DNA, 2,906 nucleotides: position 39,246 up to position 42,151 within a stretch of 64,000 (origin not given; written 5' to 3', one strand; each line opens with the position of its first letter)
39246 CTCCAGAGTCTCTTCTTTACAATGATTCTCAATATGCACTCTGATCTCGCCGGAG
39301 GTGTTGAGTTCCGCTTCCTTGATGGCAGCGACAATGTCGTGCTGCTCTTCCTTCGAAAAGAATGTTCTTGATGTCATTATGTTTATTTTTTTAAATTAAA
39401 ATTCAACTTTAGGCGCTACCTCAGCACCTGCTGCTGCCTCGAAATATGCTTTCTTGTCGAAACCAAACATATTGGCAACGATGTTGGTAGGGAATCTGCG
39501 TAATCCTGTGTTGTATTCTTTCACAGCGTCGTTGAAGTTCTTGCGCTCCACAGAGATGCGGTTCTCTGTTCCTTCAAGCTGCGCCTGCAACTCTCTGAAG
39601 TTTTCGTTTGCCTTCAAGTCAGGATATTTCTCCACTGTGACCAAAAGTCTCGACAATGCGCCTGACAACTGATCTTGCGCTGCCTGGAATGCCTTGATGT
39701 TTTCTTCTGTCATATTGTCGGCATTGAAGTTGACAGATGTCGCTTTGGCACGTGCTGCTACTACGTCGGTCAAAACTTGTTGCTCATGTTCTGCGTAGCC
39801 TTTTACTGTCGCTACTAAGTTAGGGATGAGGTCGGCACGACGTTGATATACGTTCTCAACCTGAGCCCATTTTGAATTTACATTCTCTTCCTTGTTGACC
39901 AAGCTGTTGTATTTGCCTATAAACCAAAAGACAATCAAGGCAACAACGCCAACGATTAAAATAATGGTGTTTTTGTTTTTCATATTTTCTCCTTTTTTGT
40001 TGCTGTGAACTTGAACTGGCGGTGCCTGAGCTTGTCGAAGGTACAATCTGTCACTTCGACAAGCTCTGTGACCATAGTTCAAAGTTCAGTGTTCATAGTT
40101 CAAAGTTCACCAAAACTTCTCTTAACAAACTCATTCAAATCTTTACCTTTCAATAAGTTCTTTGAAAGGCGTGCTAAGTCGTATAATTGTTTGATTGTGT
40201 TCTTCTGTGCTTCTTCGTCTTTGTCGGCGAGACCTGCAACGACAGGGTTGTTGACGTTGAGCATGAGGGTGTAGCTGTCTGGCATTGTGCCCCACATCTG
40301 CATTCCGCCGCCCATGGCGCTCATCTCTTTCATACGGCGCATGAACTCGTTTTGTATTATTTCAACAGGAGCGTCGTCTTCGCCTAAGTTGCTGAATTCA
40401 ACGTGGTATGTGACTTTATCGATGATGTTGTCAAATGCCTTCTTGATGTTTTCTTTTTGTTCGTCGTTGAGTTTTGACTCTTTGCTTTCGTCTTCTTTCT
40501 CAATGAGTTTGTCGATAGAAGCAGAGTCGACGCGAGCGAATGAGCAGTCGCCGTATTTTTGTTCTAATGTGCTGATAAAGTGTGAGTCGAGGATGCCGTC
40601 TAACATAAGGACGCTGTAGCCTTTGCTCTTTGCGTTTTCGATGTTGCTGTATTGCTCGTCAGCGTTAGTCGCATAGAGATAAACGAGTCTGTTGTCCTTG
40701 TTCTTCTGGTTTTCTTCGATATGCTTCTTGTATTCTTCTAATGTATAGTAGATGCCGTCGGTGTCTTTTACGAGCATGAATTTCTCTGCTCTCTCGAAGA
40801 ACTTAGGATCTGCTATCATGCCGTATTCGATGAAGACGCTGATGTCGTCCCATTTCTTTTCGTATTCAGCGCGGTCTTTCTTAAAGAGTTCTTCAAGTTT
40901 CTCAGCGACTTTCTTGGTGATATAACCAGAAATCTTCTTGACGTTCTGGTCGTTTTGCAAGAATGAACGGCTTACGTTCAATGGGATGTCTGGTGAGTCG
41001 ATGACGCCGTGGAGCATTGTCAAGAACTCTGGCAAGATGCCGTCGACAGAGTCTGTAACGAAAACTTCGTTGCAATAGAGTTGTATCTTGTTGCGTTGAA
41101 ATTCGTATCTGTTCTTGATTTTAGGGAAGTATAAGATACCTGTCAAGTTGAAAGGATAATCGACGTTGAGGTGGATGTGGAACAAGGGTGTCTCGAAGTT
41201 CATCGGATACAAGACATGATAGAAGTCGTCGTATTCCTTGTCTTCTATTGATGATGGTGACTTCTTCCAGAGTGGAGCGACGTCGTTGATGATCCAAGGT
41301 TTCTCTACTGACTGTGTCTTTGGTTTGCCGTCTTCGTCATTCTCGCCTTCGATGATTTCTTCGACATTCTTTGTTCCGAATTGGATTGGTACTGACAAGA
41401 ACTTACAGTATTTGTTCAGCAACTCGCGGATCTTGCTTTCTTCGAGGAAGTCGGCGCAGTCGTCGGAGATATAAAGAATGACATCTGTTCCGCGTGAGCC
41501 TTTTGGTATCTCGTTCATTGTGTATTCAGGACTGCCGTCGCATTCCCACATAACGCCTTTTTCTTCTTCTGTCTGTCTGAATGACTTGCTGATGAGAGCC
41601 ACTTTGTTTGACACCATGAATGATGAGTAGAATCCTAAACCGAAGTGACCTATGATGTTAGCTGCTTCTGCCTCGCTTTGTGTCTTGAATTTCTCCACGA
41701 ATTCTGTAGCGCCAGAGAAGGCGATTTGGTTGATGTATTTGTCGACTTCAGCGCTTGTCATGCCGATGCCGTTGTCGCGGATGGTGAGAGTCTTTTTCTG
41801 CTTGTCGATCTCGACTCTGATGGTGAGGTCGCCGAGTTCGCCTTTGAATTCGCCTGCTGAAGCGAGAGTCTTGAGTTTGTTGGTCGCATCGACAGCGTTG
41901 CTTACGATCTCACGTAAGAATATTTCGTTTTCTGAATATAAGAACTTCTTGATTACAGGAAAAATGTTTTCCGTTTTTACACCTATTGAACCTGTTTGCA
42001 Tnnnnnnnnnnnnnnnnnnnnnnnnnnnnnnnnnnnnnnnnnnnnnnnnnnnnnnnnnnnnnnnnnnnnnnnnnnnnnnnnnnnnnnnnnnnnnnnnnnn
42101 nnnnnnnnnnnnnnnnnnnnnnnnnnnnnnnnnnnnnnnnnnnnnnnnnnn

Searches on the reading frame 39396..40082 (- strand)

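Call 67: search_protein_families(library=pfam, proteins=[window:39396-40082:-], max_evalue=0.0001)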
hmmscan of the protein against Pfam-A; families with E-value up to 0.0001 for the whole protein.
window:39396-40082:- (228 aa): 1 family
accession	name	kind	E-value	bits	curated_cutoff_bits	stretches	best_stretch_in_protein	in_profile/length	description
PF04011.17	LemA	-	7.2e-62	208.1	26.2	1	71-228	1-149/149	LemA family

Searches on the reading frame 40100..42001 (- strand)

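Call 67: search_protein_families(library=pfam, proteins=[window:40100-42001:-], max_evalue=0.0001)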
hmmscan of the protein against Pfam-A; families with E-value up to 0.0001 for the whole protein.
window:40100-42001:- (633 aa): 3 families
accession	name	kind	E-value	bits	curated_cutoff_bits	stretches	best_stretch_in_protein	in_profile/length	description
PF00183.23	HSP90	-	7.3e-56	190.6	24.4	1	184-615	1-469/518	Hsp90 protein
PF13589.12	HATPase_c_3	-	1.7e-11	44.7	25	1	27-141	5-95/137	Histidine kinase-, DNA gyrase B-, and HSP90-like ATPase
PF02518.31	HATPase_c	-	1.5e-07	32.3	26.4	1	26-129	3-82/111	Histidine kinase-, DNA gyrase B-, and HSP90-like ATPase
